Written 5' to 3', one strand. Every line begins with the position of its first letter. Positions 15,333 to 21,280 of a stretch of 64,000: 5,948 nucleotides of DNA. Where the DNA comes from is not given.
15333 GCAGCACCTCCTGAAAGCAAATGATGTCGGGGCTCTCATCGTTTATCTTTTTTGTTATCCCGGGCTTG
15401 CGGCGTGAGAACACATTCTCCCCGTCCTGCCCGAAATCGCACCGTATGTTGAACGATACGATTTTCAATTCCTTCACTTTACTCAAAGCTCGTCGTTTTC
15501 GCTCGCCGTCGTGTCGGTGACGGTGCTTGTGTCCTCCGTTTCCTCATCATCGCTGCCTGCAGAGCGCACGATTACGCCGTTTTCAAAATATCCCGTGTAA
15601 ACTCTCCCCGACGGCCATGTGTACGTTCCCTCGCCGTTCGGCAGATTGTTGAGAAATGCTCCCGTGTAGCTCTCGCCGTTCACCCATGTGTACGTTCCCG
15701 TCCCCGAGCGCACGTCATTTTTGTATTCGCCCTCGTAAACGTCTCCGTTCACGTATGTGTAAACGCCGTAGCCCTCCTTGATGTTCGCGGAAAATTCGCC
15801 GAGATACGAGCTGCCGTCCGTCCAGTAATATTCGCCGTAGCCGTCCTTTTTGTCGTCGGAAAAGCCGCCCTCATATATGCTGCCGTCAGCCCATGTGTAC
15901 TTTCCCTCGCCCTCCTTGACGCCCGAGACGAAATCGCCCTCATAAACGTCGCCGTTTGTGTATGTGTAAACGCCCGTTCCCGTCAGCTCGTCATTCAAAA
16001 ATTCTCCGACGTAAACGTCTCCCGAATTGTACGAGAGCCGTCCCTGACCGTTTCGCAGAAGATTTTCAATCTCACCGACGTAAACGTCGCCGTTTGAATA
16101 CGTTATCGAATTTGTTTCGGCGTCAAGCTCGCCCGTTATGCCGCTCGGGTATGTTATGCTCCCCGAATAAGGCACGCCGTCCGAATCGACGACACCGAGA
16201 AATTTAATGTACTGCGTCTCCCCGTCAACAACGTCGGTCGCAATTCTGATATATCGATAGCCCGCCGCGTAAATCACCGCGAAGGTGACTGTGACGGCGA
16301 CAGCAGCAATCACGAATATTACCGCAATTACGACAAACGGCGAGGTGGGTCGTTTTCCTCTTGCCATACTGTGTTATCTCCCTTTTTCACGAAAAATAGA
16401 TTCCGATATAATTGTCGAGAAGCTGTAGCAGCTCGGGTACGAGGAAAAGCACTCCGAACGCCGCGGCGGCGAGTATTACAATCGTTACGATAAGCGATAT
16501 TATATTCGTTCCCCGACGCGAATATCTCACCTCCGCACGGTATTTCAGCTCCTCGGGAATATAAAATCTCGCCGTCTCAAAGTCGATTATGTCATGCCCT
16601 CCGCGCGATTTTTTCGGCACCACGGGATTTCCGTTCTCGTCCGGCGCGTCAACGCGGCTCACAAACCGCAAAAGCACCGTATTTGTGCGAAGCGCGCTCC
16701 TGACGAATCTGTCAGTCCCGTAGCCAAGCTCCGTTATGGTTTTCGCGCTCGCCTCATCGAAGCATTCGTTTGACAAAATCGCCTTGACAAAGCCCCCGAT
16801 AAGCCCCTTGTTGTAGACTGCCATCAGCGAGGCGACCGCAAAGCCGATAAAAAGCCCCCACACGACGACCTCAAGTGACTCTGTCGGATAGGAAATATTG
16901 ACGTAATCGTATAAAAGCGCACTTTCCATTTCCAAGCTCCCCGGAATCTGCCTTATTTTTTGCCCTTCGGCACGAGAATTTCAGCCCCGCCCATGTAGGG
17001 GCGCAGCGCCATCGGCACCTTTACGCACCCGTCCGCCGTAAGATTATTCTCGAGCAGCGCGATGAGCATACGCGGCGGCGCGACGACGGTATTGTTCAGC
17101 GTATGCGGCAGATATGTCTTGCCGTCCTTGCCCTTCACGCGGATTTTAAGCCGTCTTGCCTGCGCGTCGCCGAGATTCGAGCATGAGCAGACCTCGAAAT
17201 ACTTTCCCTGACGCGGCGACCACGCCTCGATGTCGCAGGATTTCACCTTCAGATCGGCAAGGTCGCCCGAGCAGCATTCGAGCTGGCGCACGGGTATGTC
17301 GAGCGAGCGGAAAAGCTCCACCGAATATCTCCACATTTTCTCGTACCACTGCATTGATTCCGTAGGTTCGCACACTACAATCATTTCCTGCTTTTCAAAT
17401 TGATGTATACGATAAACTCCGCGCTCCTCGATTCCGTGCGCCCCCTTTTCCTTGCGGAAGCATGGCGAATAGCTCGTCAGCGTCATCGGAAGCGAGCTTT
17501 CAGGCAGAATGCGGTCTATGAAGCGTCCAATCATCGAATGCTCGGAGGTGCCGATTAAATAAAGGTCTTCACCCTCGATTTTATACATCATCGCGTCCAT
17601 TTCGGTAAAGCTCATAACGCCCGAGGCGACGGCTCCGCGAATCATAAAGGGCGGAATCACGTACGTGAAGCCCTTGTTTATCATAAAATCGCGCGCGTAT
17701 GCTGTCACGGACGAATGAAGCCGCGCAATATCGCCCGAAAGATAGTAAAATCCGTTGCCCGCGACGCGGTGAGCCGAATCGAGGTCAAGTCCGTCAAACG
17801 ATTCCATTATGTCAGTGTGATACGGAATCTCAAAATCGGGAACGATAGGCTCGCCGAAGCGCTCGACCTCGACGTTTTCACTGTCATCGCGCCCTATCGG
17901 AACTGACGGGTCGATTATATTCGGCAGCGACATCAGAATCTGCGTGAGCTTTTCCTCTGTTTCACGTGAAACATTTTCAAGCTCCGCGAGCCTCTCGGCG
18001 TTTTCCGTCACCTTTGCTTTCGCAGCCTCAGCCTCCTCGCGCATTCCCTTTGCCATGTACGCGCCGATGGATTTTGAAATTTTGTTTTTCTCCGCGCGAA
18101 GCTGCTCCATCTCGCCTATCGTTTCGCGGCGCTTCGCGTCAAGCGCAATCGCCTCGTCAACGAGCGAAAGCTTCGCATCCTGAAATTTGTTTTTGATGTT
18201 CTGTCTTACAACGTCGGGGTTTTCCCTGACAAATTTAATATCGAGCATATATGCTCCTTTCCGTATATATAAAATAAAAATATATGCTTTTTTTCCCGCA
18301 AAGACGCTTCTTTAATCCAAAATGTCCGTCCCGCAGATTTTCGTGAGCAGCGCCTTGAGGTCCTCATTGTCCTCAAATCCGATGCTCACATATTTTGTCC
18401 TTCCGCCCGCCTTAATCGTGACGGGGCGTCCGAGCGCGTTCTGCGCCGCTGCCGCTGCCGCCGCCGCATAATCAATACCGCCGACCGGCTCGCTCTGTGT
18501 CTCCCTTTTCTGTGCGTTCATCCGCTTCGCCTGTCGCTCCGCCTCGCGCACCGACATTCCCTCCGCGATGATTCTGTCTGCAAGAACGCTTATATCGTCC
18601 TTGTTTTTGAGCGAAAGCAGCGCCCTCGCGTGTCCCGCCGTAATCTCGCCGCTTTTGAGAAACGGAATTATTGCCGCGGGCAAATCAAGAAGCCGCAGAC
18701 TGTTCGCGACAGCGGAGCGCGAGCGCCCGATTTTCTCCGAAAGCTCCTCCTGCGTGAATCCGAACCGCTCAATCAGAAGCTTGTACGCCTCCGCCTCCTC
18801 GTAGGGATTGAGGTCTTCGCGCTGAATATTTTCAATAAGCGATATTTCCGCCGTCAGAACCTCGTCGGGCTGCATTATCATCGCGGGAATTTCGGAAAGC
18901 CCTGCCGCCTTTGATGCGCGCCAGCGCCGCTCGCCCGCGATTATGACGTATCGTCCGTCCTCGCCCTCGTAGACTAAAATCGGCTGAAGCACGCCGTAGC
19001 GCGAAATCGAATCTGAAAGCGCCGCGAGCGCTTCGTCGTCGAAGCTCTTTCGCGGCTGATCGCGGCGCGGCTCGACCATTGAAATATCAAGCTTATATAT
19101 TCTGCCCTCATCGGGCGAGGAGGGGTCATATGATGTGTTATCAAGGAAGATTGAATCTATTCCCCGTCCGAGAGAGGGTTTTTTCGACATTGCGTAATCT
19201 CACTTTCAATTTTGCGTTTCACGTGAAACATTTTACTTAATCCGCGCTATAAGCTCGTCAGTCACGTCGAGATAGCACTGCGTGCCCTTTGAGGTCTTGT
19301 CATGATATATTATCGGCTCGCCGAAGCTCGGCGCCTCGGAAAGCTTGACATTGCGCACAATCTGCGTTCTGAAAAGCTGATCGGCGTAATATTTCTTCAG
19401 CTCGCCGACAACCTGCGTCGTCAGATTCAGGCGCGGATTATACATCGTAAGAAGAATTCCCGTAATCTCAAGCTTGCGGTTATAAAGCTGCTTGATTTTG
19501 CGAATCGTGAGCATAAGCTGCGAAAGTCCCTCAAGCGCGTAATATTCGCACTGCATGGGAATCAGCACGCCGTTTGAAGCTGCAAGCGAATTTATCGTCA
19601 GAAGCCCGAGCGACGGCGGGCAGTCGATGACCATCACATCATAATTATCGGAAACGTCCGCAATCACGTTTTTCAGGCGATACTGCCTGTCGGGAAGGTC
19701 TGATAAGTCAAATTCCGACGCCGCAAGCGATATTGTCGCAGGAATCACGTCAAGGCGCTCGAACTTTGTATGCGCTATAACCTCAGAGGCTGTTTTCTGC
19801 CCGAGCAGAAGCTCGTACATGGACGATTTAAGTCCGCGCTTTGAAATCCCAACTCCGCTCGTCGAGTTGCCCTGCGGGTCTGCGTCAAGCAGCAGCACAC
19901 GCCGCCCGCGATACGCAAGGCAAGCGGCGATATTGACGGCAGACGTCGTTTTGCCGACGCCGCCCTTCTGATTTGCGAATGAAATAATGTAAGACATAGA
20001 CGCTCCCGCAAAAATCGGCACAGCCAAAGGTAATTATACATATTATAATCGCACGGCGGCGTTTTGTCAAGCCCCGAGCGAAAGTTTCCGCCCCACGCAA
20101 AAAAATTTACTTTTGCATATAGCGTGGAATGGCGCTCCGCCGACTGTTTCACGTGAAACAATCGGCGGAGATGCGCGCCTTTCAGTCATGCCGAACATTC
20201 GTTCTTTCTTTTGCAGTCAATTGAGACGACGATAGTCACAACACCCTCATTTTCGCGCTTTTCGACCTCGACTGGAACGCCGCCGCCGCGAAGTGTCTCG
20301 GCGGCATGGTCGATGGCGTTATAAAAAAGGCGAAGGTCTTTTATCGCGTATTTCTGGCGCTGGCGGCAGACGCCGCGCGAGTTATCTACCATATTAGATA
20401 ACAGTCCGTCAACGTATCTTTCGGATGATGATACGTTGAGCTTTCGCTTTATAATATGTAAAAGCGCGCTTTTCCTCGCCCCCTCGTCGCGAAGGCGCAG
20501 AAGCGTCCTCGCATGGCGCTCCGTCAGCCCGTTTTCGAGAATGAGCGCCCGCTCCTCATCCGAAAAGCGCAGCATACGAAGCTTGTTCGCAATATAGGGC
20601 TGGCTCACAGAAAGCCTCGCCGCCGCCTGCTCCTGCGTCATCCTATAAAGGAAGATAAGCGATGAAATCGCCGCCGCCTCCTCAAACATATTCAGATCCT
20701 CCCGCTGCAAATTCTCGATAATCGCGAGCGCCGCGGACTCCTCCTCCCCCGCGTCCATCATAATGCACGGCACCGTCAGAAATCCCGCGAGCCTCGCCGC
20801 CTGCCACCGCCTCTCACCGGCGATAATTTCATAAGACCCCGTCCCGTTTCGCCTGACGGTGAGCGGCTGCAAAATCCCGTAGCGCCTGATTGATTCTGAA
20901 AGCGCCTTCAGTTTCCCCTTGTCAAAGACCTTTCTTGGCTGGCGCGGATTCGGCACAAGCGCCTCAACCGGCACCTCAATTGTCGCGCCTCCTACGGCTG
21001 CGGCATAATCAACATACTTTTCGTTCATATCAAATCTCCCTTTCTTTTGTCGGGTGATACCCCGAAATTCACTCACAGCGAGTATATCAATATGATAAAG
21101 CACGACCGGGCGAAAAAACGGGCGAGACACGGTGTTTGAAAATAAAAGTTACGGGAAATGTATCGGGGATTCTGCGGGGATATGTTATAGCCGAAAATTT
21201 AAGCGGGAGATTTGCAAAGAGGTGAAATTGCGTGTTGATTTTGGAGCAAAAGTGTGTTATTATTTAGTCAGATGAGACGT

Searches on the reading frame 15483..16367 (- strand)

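Call 60: search_protein_families(library=pfam, proteins=[window:15483-16367:-], max_evalue=0.00001)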
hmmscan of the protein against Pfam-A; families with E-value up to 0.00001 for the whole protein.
window:15483-16367:- (294 aa): 1 family
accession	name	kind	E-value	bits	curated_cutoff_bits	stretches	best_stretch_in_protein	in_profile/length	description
PF02493.26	MORN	-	4.2e-43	143.1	22.5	3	142-163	1-22/23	MORN repeat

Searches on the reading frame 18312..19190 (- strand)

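Call 60: search_protein_families(library=pfam, proteins=[window:18312-19190:-], max_evalue=0.00001)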
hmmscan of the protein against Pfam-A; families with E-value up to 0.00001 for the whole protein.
window:18312-19190:- (292 aa): 2 families
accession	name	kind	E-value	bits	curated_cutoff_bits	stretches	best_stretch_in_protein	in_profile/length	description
PF17762.8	HTH_ParB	-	9.2e-36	122.5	22.6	1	125-225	1-101/102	ParB HTH domain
PF02195.25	ParB_N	-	1.1e-30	105.9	26.3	1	31-123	3-95/95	ParB N-terminal domain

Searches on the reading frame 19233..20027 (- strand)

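Call 60: search_protein_families(library=pfam, proteins=[window:19233-20027:-], max_evalue=0.00001)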
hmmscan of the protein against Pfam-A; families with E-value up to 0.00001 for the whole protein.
window:19233-20027:- (264 aa): 6 families
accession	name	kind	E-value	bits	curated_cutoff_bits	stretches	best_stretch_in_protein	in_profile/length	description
PF13614.12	AAA_31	-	3.7e-65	219.6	27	1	14-188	3-177/177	AAA domain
PF01656.29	CbiA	-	3.6e-27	95.2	25.4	1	15-239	1-125/125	CobQ/CobB/MinD/ParA nucleotide binding domain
PF10609.15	ParA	-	5.2e-12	46.2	27.1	1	13-165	4-150/246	NUBPL iron-transfer P-loop NTPase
PF09140.17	MipZ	-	2.1e-11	44.1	20.7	1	13-170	1-141/262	ATPase MipZ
PF02374.21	ArsA_ATPase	-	2.5e-07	30.7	24.3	0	19-52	7-40/305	Anion-transporting ATPase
PF00142.24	Fer4_NifH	-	6e-07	29.6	25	1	21-58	8-45/271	4Fe-4S iron sulfur cluster binding proteins, NifH/frxC family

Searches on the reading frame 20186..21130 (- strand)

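Call 60: search_protein_families(library=pfam, proteins=[window:20186-21130:-], max_evalue=0.00001)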
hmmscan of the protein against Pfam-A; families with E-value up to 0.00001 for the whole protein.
window:20186-21130:- (314 aa): 2 families
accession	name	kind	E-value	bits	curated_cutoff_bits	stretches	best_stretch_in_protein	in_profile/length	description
PF02195.25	ParB_N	-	2.9e-30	104.6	26.3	1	52-142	5-95/95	ParB N-terminal domain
PF17762.8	HTH_ParB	-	7.2e-27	94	22.6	1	144-241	1-98/102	ParB HTH domain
